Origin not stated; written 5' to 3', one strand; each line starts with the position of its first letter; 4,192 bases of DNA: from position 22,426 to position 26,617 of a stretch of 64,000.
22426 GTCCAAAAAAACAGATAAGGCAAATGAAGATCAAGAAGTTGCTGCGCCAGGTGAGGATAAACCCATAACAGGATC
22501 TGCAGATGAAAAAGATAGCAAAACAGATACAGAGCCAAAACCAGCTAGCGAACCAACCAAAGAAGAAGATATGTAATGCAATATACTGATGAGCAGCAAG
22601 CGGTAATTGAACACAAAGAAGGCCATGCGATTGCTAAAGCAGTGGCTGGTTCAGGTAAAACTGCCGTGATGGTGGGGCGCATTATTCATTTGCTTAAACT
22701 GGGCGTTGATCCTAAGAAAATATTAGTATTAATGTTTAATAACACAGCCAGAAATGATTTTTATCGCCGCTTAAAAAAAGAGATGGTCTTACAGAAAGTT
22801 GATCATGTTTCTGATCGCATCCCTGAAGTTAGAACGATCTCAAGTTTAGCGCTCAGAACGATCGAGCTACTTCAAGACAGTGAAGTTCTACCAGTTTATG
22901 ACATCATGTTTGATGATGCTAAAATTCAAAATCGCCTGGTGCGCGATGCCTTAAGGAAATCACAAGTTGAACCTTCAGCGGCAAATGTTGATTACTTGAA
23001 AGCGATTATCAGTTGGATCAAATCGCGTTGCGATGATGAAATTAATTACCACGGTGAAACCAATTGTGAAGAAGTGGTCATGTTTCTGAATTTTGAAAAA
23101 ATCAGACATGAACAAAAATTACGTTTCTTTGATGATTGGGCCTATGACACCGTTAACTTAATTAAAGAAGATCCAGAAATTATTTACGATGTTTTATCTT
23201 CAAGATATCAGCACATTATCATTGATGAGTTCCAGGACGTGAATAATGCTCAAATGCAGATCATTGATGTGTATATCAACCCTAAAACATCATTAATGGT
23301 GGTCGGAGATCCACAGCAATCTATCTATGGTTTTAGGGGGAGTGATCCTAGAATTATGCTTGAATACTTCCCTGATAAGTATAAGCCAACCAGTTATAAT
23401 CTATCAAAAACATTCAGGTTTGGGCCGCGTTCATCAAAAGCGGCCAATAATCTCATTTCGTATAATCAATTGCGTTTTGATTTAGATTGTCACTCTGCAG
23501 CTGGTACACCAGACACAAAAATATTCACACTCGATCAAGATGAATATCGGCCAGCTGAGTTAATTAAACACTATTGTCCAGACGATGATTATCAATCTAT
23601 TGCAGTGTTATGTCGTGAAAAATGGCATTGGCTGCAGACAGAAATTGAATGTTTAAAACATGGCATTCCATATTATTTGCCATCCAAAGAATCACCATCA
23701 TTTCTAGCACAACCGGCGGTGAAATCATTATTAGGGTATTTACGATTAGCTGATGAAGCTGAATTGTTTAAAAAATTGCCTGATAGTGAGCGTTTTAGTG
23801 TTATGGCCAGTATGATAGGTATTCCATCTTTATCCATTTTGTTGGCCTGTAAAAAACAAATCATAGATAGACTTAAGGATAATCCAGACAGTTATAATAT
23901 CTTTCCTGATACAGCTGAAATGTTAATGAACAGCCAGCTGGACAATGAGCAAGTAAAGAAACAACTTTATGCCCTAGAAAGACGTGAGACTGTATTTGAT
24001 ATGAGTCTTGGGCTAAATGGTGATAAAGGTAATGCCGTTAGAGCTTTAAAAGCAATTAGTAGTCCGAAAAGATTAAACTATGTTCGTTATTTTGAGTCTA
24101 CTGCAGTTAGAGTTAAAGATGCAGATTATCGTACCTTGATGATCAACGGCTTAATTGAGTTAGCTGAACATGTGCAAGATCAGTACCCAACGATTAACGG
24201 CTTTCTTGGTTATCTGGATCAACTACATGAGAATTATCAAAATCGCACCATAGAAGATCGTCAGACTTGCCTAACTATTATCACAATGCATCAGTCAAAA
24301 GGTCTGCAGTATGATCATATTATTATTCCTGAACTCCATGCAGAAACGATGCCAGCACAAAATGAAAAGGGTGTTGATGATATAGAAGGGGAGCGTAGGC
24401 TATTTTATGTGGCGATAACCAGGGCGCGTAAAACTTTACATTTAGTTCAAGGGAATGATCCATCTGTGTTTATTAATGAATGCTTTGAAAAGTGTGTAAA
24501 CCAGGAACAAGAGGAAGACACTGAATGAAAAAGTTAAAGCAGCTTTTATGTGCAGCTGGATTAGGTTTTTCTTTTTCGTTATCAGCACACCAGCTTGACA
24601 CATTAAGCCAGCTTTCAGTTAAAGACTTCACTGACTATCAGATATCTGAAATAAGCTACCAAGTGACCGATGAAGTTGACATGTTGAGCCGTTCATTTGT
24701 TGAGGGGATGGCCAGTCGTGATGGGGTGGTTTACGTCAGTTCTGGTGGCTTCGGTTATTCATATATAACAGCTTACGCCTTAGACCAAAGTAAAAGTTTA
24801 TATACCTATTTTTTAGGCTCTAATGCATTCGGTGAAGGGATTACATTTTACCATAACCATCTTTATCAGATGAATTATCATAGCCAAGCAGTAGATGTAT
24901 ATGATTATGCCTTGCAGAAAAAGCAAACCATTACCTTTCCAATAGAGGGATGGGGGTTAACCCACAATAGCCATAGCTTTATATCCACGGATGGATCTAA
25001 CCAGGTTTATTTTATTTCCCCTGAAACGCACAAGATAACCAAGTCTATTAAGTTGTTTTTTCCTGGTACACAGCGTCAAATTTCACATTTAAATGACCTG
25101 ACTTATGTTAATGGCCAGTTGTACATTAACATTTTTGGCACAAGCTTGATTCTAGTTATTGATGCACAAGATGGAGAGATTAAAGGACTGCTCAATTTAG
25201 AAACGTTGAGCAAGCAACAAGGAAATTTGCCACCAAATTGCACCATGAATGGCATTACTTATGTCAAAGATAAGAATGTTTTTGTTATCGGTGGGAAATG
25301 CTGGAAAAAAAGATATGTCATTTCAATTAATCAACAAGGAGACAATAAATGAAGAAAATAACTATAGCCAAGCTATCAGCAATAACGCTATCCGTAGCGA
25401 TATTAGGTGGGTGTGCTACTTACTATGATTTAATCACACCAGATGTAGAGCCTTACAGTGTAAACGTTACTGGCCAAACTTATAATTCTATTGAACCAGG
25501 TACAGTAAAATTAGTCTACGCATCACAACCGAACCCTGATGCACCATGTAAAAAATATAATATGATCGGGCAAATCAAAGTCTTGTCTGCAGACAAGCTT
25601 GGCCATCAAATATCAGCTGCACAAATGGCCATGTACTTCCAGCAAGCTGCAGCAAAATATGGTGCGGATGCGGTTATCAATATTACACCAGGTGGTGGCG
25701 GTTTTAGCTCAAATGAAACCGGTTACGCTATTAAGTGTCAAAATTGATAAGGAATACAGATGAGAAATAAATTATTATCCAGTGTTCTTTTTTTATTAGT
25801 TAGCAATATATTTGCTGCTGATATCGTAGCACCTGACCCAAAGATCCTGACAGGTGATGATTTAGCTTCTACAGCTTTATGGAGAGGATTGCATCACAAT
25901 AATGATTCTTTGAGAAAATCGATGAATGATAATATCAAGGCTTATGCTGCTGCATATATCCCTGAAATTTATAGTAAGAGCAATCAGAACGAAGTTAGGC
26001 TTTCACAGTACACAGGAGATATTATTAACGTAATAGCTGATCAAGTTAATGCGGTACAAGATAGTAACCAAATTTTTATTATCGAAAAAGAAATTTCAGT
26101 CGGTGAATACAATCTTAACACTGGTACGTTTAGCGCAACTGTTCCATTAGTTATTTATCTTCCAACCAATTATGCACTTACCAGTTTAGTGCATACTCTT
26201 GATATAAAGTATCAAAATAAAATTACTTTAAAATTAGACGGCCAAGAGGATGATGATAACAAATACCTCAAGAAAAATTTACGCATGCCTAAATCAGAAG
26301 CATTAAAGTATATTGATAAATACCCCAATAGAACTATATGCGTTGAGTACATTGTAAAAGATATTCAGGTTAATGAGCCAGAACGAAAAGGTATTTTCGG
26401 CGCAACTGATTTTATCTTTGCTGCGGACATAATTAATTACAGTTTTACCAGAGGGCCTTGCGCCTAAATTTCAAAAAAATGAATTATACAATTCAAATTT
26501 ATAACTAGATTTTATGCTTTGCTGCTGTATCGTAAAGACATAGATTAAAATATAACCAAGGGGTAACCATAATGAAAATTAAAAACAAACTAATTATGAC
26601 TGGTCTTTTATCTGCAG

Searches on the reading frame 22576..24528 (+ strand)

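Call 29: search_protein_families(library=pfam, proteins=[window:22576-24528:+], max_evalue=0.01)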
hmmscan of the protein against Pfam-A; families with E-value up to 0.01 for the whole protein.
window:22576-24528:+ (650 aa): 9 families
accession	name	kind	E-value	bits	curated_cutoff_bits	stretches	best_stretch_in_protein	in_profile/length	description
PF00580.27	UvrD-helicase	-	8.3e-40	137.6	23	1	4-263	2-265/271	UvrD/REP helicase N-terminal domain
PF13361.12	UvrD_C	-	7.3e-25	88.5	25.6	1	320-623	50-345/350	UvrD-like helicase C-terminal domain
PF13245.12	AAA_19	-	8.4e-14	52.3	25.1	1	8-254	3-134/134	AAA domain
PF13538.12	UvrD_C_2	-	5.5e-10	39.4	27.4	1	567-624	3-52/52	UvrD-like helicase C-terminal domain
PF01443.25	Viral_helicase1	-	4.7e-09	36.8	21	1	558-624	171-227/228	Viral superfamily 1 RNA helicase core domain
PF13604.12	AAA_30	-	1.7e-05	25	27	0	209-251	88-130/191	AAA domain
PF02562.22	PhoH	-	0.0018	18.2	27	0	213-249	122-158/205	PhoH-like protein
PF00270.35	DEAD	-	0.0023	18.1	26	0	5-68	2-67/167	DEAD/DEAH box helicase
PF04851.21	ResIII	-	0.0063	16.9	22.5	0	9-68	17-75/164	Type III restriction enzyme, res subunit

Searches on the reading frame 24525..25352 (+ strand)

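Call 29: search_protein_families(library=pfam, proteins=[window:24525-25352:+], max_evalue=0.01)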
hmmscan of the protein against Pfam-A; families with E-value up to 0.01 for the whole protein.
window:24525-25352:+ (275 aa): 1 family
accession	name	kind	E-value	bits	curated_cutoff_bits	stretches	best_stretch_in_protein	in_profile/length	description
PF05096.18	Glu_cyclase_2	-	5.3e-52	177.2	22.3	1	34-267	18-248/249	Glutamine cyclotransferase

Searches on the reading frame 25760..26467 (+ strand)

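Call 63: search_protein_families(library=pfam, proteins=[window:25760-26467:+], max_evalue=0.001)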
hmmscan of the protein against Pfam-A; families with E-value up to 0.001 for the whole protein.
window:25760-26467:+ (235 aa): 1 family
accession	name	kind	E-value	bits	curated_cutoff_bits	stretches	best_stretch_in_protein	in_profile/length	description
PF16144.10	DUF4852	-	2.3e-05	24.9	22.8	1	56-125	2-70/116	Domain of unknown function (DUF4852)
